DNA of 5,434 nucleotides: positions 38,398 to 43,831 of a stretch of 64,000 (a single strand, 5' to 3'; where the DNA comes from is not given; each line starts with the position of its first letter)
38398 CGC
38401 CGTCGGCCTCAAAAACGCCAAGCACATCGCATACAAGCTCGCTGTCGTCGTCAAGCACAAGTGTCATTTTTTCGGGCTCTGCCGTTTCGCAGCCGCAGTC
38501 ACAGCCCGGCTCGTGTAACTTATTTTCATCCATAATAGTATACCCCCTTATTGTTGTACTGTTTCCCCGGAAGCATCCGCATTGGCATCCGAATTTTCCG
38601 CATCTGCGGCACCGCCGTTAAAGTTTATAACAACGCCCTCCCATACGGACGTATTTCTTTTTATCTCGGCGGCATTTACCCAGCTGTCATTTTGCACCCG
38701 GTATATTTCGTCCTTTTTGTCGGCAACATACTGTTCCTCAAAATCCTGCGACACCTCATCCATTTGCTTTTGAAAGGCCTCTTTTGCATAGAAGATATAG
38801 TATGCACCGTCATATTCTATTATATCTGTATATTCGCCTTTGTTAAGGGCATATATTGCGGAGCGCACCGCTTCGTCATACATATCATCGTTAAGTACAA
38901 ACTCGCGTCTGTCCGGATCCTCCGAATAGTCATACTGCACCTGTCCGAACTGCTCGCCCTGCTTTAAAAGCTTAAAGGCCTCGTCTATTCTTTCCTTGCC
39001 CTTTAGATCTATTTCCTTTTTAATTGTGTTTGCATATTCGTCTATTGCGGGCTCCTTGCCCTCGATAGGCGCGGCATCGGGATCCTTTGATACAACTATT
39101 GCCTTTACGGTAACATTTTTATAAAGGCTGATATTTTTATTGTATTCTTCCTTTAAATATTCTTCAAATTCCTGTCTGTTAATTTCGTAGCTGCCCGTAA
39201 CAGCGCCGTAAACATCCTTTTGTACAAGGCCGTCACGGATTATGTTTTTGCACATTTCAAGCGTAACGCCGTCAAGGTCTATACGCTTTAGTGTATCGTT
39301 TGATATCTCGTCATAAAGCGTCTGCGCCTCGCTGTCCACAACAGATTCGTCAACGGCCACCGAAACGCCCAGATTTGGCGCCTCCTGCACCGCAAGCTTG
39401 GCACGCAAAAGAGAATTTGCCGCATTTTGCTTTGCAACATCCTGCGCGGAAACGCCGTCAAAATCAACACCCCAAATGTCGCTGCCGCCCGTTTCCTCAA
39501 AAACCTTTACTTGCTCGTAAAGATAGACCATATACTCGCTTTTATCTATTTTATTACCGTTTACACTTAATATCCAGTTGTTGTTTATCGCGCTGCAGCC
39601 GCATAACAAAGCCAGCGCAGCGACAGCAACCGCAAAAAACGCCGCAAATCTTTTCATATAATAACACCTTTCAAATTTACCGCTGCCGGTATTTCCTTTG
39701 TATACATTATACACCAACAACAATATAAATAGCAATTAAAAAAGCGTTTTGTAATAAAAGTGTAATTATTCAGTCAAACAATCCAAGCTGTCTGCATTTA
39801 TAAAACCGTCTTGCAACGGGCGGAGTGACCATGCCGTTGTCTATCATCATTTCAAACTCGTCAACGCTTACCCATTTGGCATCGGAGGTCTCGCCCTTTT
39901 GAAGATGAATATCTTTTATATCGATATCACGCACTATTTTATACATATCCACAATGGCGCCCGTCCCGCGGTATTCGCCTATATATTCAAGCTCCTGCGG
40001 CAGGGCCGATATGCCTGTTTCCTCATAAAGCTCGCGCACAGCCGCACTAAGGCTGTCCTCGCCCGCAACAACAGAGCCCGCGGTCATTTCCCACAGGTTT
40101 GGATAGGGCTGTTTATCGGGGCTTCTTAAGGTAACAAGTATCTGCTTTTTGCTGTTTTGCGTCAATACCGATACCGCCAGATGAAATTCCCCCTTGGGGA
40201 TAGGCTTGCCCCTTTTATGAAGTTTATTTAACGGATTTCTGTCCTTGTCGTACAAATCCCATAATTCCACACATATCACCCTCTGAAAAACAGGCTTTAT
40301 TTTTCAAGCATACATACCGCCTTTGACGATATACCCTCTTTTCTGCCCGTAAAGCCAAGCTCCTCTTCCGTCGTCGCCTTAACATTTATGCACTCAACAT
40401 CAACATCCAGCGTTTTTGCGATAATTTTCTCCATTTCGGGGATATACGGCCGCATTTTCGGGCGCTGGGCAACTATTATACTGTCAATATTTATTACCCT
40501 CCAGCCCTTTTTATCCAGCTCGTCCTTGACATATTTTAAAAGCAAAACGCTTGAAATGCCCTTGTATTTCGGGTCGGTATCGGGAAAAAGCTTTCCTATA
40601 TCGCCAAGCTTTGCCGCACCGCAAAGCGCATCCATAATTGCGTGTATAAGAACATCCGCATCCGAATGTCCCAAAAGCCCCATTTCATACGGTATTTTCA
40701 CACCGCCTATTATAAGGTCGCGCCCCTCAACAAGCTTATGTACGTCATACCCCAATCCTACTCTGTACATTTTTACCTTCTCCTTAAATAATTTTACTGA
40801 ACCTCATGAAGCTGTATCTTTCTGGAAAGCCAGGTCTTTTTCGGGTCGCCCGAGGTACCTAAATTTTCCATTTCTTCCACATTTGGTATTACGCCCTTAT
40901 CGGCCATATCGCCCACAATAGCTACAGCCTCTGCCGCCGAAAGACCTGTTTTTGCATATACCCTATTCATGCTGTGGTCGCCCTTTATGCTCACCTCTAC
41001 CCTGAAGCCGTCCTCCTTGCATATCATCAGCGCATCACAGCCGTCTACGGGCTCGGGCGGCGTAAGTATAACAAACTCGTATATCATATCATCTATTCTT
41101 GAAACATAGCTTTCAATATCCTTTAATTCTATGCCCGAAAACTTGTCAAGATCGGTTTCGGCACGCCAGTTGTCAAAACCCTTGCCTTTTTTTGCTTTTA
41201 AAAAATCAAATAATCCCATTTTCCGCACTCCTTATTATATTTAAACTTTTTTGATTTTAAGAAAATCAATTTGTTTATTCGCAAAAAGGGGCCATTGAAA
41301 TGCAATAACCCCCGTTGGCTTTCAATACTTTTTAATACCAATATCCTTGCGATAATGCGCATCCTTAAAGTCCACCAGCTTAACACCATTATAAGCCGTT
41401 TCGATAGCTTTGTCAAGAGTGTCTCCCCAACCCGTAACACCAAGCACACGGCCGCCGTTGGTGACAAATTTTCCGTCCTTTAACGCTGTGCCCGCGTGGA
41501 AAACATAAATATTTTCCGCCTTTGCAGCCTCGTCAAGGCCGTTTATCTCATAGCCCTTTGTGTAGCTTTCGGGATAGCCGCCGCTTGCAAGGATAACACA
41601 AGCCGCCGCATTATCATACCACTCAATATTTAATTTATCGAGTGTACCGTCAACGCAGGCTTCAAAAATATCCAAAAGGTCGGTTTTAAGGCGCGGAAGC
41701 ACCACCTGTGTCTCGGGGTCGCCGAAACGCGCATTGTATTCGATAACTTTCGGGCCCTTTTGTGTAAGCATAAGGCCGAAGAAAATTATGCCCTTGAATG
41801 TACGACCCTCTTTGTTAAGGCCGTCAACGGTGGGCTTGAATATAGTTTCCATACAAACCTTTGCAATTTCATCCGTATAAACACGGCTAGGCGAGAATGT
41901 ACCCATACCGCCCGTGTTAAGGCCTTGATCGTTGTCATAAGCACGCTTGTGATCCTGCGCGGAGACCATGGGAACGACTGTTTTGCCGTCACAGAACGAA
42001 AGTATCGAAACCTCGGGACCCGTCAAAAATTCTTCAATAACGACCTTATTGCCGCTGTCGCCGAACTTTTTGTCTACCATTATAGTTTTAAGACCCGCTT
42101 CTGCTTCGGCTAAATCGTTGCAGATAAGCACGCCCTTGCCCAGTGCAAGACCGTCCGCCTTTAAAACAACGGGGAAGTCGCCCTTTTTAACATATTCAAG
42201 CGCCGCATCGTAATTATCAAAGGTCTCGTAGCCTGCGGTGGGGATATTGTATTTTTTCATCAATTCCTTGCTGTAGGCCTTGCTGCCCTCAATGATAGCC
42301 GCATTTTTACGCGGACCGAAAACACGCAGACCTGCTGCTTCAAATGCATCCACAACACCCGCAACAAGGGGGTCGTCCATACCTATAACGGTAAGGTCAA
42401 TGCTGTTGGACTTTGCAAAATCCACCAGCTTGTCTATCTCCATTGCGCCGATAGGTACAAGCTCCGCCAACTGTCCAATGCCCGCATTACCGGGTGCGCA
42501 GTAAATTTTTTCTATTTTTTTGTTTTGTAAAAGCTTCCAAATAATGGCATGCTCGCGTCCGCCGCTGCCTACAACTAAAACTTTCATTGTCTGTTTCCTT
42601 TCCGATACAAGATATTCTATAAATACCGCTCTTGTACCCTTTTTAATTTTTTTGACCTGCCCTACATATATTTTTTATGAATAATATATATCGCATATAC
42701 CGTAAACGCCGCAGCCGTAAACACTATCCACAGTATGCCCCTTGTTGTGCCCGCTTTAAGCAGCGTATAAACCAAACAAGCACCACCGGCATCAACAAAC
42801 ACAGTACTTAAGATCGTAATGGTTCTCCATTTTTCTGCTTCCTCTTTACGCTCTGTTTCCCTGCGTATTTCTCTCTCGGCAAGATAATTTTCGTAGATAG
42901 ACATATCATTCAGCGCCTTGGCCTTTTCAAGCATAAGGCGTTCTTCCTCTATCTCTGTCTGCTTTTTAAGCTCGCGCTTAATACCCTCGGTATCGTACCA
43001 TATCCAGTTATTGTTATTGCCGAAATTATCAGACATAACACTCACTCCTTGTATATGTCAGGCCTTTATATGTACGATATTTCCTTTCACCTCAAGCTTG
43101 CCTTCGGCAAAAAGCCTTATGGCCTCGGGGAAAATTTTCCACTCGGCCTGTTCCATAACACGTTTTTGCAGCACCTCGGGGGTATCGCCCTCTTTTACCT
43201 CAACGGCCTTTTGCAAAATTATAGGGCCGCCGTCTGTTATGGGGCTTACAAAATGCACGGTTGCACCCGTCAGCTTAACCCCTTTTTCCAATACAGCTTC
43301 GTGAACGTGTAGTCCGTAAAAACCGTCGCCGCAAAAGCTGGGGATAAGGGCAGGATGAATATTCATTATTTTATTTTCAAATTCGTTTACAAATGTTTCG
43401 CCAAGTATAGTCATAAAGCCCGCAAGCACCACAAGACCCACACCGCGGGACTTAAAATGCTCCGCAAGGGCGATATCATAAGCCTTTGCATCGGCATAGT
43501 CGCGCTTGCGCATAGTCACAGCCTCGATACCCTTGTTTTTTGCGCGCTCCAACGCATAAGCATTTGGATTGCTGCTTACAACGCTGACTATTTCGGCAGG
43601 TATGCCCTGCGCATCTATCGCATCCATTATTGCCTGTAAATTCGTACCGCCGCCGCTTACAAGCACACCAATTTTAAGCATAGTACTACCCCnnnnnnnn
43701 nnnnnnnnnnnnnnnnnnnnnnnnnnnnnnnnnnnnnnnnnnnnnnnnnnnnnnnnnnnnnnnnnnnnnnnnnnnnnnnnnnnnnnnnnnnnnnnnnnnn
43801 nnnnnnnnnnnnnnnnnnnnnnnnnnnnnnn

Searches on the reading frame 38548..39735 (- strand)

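Call 48: search_protein_families(library=pfam, proteins=[window:38548-39735:-], max_evalue=0.00001)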
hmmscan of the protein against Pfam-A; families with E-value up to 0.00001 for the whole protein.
window:38548-39735:- (395 aa): 2 families
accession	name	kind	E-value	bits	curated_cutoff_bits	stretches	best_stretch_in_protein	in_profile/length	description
PF13145.12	Rotamase_2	-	4.6e-08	34.3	27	1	192-321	4-109/121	PPIC-type PPIASE domain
PF13624.11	SurA_N_3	-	5.3e-06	26.8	27.2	0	32-130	16-112/162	SurA-like N-terminal domain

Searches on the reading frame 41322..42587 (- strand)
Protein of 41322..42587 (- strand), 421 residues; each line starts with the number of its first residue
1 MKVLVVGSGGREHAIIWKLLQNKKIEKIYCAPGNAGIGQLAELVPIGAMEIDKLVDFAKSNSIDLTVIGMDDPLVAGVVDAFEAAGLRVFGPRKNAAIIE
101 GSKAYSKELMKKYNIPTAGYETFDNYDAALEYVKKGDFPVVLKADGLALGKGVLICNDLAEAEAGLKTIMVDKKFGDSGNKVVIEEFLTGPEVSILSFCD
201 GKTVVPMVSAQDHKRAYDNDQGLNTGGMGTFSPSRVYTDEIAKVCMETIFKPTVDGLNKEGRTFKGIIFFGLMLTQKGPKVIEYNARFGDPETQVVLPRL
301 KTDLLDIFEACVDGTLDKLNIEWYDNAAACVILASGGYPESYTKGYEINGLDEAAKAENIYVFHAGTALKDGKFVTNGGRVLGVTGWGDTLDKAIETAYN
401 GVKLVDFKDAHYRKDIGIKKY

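Call 7: search_protein_families(library=pfam, proteins=[window:41322-42587:-])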
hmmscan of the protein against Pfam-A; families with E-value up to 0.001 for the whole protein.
window:41322-42587:- (421 aa): 6 families
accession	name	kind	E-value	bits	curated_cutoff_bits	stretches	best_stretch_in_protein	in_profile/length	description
PF01071.24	GARS_A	-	6.2e-78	261.5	27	1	101-293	1-194/194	Phosphoribosylglycinamide synthetase, ATP-grasp (A) domain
PF02844.21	GARS_N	-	2.7e-39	134.4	29.5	1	1-100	1-100/100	Phosphoribosylglycinamide synthetase, N domain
PF02843.22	GARS_C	-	2.7e-34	117.8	34.8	1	328-418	1-91/92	Phosphoribosylglycinamide synthetase, C domain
PF02786.22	CPSase_L_D2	-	1.8e-06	28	19.8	1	104-197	3-101/211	Carbamoyl-phosphate synthase L chain, ATP binding domain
PF02222.28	ATP-grasp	-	2e-05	24.8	27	1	109-196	2-85/179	ATP-grasp domain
PF02655.19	ATP-grasp_3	-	0.00011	22.8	23.2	1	160-289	54-158/160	ATP-grasp domain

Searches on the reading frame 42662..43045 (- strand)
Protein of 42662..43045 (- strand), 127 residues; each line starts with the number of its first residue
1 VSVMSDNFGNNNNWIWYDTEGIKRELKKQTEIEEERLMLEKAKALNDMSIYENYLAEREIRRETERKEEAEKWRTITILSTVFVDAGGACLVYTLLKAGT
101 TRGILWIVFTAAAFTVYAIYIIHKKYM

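Call 7: search_protein_families(library=pfam, proteins=[window:42662-43045:-])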
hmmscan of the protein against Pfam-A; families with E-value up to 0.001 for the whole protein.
window:42662-43045:- (127 aa): 0 families

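Call 63: search_protein_families(library=pfam, proteins=[window:42662-43045:-], max_evalue=5)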
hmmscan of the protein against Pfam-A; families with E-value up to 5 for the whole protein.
window:42662-43045:- (127 aa): 1 family
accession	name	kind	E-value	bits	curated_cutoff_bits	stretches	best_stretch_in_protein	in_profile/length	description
PF14881.12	Tubulin_3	-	0.043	13.9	30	1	4-82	98-170/180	Tubulin domain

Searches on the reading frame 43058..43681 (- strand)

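Call 7: search_protein_families(library=pfam, proteins=[window:43058-43681:-])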
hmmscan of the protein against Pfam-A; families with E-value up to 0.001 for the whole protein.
window:43058-43681:- (207 aa): 1 family
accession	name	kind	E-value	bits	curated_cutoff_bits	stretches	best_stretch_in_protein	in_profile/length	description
PF00551.24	Formyl_trans_N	-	9e-48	162.8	26.1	1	3-188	2-181/181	Formyl transferase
